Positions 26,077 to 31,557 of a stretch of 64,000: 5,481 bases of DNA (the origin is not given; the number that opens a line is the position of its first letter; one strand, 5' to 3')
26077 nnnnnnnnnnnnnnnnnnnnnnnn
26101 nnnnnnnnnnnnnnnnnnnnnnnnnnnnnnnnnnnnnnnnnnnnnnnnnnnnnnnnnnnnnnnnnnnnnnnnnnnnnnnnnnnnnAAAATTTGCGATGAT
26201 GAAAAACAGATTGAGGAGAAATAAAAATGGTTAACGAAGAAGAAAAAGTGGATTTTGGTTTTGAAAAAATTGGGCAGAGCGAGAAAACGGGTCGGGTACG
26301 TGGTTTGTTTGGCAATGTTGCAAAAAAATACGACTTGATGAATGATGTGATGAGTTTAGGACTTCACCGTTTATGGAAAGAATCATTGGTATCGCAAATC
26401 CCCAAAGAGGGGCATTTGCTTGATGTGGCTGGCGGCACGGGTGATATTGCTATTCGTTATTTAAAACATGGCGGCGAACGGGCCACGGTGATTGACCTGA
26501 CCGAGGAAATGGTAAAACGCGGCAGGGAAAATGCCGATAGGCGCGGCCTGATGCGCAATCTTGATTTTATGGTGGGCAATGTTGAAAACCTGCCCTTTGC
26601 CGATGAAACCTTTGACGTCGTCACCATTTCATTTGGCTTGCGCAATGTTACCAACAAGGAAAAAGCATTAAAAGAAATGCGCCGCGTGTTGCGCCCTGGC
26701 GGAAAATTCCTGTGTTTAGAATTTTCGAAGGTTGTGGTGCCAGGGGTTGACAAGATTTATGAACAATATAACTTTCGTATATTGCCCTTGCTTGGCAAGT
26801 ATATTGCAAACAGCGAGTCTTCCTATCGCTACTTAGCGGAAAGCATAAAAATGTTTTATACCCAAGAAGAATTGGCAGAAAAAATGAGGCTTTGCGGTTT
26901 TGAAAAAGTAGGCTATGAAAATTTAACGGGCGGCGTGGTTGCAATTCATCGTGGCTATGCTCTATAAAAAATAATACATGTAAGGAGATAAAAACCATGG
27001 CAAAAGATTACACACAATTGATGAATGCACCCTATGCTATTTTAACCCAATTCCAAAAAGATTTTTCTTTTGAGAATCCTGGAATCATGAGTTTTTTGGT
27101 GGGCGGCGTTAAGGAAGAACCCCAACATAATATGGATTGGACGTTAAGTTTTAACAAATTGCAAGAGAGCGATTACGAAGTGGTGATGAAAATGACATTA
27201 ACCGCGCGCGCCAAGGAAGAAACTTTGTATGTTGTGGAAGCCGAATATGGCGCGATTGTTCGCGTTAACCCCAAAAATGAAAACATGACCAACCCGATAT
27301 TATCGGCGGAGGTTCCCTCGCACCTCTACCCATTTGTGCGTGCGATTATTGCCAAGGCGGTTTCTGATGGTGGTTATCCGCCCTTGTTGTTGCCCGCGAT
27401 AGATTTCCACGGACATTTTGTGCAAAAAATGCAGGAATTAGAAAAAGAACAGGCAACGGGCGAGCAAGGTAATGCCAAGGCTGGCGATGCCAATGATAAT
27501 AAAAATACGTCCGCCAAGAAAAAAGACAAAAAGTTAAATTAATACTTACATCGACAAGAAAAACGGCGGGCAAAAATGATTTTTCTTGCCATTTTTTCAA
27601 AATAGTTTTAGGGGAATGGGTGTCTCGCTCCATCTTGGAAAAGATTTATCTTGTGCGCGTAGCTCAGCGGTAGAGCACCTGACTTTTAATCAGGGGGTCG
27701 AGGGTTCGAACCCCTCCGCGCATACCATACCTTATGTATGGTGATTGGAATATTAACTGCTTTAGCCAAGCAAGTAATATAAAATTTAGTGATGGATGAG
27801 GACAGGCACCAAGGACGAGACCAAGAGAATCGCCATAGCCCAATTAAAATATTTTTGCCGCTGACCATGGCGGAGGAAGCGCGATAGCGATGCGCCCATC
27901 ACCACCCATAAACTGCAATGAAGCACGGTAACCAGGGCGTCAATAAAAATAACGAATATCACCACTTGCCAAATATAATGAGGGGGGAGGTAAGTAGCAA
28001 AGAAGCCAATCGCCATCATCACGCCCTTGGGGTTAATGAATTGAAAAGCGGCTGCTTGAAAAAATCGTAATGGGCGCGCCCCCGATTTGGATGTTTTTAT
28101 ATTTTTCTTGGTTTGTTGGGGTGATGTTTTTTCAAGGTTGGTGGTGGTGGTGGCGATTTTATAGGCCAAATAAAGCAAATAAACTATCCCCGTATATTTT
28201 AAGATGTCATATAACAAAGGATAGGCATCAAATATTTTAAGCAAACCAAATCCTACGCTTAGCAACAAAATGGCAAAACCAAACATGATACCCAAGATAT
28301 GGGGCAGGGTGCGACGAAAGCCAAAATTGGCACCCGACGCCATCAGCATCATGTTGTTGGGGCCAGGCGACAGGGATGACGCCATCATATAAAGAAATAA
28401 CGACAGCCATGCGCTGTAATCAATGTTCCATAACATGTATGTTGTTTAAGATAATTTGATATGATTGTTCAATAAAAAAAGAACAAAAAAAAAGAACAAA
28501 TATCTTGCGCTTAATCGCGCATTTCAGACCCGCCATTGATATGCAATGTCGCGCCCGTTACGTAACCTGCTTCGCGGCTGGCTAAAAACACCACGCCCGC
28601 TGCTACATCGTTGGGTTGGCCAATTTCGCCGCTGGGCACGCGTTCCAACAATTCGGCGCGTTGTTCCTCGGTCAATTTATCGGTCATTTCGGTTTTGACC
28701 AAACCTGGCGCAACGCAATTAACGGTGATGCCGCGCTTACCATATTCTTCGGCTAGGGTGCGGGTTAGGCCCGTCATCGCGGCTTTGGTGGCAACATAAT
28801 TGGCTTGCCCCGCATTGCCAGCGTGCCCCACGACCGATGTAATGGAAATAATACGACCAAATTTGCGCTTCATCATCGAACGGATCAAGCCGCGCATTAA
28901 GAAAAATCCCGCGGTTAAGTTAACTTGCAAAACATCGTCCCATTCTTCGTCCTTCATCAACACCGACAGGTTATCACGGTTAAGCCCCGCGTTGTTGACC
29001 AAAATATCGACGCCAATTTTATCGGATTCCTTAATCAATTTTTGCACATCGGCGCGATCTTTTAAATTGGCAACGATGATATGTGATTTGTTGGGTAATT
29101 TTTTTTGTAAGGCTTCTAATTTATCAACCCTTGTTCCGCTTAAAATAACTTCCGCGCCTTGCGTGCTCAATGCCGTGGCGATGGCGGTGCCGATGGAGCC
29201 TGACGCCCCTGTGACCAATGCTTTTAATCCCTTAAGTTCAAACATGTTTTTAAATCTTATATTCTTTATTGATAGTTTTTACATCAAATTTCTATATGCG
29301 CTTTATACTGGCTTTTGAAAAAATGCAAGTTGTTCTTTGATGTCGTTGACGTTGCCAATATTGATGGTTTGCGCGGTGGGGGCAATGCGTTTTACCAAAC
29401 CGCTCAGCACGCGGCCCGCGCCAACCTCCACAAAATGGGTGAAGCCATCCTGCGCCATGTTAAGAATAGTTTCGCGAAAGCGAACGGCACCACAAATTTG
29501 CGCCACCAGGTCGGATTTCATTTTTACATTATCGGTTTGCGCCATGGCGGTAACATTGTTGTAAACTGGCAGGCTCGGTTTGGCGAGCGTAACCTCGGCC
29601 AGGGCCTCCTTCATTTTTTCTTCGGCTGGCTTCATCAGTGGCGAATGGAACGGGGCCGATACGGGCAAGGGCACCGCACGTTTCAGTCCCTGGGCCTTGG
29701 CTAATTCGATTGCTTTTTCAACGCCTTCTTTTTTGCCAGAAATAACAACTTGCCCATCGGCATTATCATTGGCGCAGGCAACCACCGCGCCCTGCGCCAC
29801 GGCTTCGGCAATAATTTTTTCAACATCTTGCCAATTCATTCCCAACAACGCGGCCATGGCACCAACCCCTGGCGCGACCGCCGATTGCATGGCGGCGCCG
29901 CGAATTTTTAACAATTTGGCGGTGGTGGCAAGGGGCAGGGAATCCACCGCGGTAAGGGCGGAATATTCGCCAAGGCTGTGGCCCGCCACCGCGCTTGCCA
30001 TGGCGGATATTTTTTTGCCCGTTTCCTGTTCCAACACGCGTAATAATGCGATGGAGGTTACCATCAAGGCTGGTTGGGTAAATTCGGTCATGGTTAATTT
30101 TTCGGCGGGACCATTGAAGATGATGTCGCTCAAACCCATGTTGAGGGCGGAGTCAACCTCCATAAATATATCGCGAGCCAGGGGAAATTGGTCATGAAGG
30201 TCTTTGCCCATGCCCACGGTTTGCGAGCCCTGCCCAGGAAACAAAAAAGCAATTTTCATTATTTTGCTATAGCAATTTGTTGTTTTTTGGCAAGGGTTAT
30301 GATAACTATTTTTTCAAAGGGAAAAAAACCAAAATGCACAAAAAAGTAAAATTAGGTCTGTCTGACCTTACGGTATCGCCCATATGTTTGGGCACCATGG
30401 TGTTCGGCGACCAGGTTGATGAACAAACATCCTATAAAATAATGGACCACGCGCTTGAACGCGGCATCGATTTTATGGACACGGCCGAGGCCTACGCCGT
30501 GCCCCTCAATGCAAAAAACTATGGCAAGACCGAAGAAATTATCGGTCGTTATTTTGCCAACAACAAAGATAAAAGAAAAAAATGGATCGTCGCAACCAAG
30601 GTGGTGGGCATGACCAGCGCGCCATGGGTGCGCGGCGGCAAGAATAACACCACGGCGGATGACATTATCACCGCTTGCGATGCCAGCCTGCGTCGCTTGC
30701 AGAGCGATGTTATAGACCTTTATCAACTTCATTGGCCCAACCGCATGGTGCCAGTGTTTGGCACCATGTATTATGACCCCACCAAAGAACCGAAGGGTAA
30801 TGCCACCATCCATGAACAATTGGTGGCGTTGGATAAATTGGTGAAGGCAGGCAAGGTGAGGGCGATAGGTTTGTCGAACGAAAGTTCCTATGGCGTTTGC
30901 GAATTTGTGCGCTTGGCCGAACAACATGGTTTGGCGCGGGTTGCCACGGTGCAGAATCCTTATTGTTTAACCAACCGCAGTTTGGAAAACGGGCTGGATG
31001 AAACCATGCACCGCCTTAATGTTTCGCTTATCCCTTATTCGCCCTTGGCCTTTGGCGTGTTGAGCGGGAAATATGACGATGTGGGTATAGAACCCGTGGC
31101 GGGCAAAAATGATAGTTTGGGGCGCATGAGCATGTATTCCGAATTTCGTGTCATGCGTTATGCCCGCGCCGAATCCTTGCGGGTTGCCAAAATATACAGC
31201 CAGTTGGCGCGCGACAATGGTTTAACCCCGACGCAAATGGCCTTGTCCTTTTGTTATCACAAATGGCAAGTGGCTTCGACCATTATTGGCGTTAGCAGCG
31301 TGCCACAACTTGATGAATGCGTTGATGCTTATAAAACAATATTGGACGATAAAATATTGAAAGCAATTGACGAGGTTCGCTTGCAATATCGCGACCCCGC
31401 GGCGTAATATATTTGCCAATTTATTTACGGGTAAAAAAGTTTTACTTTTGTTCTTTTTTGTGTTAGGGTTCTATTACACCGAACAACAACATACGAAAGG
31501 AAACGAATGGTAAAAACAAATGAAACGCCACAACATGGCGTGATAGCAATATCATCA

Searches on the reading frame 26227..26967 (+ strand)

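Call 68: search_protein_families(library=pfam, proteins=[window:26227-26967:+], max_evalue=0.000001)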
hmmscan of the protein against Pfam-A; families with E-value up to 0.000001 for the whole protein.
window:26227-26967:+ (246 aa): 6 families
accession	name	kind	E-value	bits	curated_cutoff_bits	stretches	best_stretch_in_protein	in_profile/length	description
PF01209.24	Ubie_methyltran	-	2.3e-81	273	20.1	1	20-244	5-232/233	ubiE/COQ5 methyltransferase family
PF08241.18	Methyltransf_11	-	2.3e-24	86.3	21.2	1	65-163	1-95/95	Methyltransferase domain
PF13649.12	Methyltransf_25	-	1e-23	84.2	27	1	65-159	2-97/97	Methyltransferase domain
PF13847.12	Methyltransf_31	-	2.5e-20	73.1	27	1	61-167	4-113/145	Methyltransferase domain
PF08242.18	Methyltransf_12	-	8.2e-14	52.6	30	1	65-161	1-98/98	Methyltransferase domain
PF13489.12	Methyltransf_23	-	5.9e-11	42.8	27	1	45-227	12-161/164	Methyltransferase domain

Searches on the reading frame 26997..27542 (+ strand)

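Call 68: search_protein_families(library=pfam, proteins=[window:26997-27542:+], max_evalue=0.000001)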
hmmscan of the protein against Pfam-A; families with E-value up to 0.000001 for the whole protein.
window:26997-27542:+ (181 aa): 1 family
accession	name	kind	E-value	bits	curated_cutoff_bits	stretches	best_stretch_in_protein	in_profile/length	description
PF02556.19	SecB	-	3e-35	121.6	26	1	13-147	8-140/141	Preprotein translocase subunit SecB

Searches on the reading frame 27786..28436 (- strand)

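Call 68: search_protein_families(library=pfam, proteins=[window:27786-28436:-], max_evalue=0.000001)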
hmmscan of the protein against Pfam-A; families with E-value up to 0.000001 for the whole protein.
window:27786-28436:- (216 aa): 1 family
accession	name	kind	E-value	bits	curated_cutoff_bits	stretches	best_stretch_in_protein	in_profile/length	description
PF01810.24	LysE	-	2.3e-22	79.9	25.6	1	20-206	3-183/193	LysE type translocator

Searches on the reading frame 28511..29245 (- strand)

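Call 68: search_protein_families(library=pfam, proteins=[window:28511-29245:-], max_evalue=0.000001)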
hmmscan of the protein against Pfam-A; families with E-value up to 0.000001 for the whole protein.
window:28511-29245:- (244 aa): 5 families
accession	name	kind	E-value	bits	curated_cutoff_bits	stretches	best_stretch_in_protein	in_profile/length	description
PF13561.12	adh_short_C2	-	8.4e-57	192.9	27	1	13-239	1-234/236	Enoyl-(Acyl carrier protein) reductase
PF00106.31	adh_short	-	6.6e-54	182.8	26.6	1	9-195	3-194/195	short chain dehydrogenase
PF08659.16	KR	-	3.2e-16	60.2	22.6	1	10-176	4-174/180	KR domain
PF01370.27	Epimerase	-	5.4e-09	36.2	20.9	1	9-177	1-169/240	NAD dependent epimerase/dehydratase family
PF13460.12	NAD_binding_10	-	3.1e-07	30.9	27.2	1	13-219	1-178/184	NAD(P)H-binding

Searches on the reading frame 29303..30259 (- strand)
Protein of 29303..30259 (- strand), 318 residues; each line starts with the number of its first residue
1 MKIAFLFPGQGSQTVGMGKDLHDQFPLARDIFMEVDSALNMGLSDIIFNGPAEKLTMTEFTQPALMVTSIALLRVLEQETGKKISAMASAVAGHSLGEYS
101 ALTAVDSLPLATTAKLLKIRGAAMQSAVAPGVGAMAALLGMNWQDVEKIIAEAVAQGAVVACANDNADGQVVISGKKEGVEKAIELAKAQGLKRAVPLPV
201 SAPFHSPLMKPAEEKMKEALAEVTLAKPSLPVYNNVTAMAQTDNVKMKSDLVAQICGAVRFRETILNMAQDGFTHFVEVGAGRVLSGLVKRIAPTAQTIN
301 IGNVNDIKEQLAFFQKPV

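Call 68: search_protein_families(library=pfam, proteins=[window:29303-30259:-], max_evalue=0.000001)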
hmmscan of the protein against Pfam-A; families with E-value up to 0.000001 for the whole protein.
window:29303-30259:- (318 aa): 1 family
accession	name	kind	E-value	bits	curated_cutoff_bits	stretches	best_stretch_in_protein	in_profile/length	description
PF00698.26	Acyl_transf_1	-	7.3e-41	141.1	32.7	1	5-285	2-271/319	Acyl transferase domain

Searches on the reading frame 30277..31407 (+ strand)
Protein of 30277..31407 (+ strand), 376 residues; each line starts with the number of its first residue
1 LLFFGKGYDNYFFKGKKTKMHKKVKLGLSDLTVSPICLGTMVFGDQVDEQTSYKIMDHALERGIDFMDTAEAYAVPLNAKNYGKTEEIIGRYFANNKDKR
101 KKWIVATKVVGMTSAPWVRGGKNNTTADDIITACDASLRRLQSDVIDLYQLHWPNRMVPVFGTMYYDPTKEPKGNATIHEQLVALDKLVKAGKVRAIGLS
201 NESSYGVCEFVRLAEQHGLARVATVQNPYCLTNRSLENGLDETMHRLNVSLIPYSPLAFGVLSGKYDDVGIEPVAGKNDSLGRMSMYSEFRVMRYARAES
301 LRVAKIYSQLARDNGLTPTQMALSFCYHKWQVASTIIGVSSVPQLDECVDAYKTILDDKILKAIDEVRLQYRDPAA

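Call 68: search_protein_families(library=pfam, proteins=[window:30277-31407:+], max_evalue=0.000001)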
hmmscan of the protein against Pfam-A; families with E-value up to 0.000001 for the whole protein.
window:30277-31407:+ (376 aa): 1 family
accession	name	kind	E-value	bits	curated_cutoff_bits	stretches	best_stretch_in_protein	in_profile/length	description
PF00248.27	Aldo_ket_red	-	7e-65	219.4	24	1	35-367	1-289/291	Aldo/keto reductase family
